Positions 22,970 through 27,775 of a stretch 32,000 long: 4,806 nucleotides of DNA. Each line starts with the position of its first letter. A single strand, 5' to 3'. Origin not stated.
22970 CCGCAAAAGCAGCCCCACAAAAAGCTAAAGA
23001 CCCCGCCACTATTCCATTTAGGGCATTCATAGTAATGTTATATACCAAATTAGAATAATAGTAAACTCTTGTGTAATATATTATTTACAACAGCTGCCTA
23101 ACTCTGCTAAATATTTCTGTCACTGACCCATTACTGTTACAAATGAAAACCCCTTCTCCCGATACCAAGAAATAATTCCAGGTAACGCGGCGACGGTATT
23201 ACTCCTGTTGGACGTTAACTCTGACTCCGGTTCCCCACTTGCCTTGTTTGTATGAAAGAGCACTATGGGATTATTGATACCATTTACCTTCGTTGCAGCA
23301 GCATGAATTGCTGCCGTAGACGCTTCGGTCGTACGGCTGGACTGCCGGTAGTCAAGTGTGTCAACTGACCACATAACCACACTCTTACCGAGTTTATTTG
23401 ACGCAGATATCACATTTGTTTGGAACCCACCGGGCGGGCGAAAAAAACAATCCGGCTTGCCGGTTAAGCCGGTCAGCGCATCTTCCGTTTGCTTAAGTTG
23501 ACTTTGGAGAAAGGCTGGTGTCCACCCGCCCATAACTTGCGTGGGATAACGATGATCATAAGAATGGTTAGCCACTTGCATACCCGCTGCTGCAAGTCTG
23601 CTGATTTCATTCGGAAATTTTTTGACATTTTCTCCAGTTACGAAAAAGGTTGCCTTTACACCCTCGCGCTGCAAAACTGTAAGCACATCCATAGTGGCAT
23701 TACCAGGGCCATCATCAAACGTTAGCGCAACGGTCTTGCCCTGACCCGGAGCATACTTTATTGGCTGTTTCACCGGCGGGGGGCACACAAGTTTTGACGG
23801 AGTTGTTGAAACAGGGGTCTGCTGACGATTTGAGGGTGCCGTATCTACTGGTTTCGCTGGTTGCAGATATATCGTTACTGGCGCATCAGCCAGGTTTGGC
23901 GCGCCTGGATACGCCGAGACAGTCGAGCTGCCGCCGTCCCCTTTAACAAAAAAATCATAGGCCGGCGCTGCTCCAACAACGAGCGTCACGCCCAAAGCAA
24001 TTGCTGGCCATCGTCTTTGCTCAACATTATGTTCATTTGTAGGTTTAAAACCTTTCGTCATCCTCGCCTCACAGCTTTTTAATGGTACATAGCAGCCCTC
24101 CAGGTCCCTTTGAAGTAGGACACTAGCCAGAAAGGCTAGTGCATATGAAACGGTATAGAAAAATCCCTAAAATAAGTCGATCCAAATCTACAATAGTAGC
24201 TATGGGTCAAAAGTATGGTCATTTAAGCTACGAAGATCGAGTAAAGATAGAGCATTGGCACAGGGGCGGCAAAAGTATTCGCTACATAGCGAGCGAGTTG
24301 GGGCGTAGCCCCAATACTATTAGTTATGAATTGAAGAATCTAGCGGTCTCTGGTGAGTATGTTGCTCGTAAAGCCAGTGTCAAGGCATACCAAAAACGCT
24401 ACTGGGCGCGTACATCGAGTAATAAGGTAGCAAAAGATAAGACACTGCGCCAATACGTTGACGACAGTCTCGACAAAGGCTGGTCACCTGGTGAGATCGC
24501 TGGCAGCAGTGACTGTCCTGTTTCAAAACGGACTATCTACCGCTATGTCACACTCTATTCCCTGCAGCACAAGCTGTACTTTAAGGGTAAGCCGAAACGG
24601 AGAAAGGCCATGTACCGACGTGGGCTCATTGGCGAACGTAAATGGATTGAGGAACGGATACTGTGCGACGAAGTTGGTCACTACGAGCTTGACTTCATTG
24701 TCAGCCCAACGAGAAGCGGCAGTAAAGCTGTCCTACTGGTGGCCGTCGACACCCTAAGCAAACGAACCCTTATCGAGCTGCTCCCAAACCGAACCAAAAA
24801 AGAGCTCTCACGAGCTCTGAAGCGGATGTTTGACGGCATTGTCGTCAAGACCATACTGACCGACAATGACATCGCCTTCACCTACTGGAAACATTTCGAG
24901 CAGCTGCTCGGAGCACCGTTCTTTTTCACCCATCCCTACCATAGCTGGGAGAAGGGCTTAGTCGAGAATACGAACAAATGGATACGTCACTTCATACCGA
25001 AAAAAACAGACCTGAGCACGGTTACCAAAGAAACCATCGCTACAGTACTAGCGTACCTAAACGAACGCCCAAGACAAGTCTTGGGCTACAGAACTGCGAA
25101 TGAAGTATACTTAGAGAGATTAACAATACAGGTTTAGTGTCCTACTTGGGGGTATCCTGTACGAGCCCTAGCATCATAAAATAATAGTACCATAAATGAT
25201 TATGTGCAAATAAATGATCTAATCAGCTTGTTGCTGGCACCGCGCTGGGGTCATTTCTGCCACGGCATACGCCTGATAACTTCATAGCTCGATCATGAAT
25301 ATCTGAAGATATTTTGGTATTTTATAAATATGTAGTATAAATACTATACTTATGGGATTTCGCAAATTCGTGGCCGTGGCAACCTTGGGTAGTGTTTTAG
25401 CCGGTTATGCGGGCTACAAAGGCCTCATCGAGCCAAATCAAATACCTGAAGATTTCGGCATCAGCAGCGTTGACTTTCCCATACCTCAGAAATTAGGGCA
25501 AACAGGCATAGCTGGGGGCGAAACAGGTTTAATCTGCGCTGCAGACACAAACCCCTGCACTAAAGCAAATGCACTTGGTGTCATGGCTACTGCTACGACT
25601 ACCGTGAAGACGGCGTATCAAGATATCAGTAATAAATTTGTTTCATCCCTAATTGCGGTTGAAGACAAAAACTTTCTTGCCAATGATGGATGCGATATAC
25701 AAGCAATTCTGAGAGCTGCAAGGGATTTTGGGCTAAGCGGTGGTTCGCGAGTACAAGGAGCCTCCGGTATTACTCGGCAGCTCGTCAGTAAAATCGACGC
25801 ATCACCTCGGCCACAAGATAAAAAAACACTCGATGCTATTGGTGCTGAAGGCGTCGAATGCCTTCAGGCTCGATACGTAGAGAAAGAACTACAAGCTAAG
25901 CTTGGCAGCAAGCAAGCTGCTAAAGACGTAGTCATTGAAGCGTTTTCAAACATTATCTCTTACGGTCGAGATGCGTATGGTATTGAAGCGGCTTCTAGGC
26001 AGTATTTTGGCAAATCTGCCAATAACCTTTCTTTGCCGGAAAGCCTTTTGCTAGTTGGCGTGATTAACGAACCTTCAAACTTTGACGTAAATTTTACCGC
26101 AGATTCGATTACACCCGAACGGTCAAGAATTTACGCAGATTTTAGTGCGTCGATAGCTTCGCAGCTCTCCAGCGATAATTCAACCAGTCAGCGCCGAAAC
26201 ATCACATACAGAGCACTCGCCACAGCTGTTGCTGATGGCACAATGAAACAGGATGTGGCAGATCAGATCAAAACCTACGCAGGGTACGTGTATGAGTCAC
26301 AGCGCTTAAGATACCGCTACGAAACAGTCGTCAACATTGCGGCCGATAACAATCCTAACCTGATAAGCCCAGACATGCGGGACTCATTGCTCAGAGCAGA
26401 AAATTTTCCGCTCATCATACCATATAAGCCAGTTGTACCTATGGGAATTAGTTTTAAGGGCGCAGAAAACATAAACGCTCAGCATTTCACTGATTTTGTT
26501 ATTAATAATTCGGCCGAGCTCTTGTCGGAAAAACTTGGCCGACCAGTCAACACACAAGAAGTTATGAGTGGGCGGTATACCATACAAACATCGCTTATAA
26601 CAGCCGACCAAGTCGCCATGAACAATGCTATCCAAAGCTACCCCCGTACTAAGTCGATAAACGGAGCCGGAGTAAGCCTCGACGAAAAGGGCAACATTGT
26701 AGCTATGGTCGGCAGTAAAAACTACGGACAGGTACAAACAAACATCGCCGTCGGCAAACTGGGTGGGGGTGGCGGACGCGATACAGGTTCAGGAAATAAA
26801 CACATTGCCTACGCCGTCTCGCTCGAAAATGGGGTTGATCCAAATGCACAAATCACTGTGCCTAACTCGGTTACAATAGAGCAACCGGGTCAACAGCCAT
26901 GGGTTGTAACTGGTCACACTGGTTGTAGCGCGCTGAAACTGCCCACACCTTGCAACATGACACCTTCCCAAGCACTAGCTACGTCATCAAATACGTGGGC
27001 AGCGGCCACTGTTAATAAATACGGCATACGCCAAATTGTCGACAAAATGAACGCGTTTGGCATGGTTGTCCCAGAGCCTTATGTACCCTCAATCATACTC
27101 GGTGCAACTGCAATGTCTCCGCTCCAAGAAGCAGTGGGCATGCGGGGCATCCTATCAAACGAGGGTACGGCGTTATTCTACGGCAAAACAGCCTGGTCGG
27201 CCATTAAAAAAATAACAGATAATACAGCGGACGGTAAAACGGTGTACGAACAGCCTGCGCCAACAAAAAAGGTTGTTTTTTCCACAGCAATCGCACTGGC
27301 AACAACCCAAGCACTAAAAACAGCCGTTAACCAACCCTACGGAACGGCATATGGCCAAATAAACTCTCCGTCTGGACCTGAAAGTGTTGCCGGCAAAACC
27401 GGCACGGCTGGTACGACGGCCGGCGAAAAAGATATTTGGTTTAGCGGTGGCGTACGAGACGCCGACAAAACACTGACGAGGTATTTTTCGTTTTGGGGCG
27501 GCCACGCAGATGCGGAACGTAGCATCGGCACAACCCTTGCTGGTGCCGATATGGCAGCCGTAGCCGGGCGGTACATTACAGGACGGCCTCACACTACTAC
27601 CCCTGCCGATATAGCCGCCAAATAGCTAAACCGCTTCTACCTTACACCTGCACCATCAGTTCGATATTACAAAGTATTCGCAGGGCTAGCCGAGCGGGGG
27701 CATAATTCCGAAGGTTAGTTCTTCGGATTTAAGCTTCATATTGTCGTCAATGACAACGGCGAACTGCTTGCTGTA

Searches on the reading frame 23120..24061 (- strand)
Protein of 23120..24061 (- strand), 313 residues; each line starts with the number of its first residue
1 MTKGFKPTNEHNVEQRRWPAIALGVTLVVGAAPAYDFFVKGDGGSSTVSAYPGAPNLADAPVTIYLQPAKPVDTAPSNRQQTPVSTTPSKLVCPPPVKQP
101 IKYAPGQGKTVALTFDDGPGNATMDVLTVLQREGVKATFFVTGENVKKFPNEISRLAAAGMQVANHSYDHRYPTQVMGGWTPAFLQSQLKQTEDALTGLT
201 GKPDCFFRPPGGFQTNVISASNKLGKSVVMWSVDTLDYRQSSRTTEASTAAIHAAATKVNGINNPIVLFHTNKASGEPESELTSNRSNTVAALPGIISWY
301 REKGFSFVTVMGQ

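Call 12: search_protein_families(library=pfam, max_evalue=0.01, proteins=[window:23120-24061:-])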
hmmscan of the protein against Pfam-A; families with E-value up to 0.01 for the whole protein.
window:23120-24061:- (313 aa): 1 family
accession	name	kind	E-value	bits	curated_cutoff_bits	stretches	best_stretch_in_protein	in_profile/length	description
PF01522.26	Polysacc_deac_1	-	4.8e-31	107.7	23.1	1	106-226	4-121/124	Polysaccharide deacetylase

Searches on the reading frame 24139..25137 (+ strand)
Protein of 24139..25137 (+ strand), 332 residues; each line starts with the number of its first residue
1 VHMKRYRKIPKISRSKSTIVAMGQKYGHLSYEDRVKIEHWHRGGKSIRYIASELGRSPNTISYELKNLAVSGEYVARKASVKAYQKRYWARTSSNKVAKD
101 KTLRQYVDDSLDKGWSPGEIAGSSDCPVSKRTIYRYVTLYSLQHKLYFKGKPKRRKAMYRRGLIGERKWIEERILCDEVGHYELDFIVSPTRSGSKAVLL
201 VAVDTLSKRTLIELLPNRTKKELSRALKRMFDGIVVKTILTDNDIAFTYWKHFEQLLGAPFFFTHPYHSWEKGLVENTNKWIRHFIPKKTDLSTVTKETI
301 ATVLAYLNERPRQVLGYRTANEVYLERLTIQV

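Call 12: search_protein_families(library=pfam, max_evalue=0.01, proteins=[window:24139-25137:+])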
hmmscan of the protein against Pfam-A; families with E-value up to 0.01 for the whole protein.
window:24139-25137:+ (332 aa): 6 families
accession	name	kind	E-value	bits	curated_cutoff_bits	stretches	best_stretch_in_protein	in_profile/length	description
PF13936.12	HTH_38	-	1.3e-17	63.6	27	1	25-66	1-42/44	Helix-turn-helix domain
PF00665.32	rve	-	3.9e-07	30.7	32.6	1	180-268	6-101/102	Integrase core domain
PF13384.12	HTH_23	-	0.00092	19.4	24.6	0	39-67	13-40/50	Homeodomain-like domain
PF13730.12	HTH_36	-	0.0011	19.2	25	0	39-69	17-50/55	Helix-turn-helix domain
PF13683.12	rve_3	-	0.0014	18.8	26.5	1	262-319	6-66/67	Integrase core domain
PF08281.18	Sigma70_r4_2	-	0.0057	16.7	25.7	0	41-65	23-47/54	Sigma-70, region 4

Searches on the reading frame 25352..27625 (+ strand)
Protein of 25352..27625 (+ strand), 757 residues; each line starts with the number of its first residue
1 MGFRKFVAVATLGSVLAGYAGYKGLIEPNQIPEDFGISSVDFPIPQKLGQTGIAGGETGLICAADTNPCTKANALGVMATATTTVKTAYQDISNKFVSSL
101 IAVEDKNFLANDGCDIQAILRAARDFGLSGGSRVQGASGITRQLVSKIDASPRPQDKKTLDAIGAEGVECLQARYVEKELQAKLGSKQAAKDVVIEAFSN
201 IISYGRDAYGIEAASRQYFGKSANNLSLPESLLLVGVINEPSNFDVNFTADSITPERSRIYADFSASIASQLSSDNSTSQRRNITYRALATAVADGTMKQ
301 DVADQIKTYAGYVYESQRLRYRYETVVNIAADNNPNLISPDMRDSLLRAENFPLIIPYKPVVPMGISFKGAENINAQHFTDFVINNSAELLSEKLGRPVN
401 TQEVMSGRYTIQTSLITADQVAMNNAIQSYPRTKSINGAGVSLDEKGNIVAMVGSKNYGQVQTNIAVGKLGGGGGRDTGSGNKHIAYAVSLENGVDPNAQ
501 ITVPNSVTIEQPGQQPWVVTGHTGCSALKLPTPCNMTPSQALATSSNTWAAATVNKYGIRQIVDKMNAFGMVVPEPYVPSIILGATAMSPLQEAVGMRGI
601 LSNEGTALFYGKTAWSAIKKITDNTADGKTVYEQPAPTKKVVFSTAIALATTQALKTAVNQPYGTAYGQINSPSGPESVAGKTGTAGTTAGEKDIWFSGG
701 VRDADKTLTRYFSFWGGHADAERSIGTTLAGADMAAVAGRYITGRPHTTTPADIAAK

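Call 10: search_protein_families(library=phrogs, proteins=[window:25352-27625:+])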
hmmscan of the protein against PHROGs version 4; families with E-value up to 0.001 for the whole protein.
window:25352-27625:+ (757 aa): 1 family
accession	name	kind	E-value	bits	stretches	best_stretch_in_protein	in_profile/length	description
phrog_33002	-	unknown function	9.2e-08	31.8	1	80-252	96-255/765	-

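Call 13: search_protein_families(library=pfam, max_evalue=0.01, proteins=[window:25352-27625:+])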
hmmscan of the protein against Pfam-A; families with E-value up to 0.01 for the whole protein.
window:25352-27625:+ (757 aa): 2 families
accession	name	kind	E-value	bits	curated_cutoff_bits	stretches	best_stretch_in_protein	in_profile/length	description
PF00912.28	Transgly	-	3.2e-31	108.5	27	1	82-260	12-173/178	Transglycosylase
PF00905.27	Transpeptidase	-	3.3e-11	43.4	22.1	1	441-709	4-273/299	Penicillin binding protein transpeptidase domain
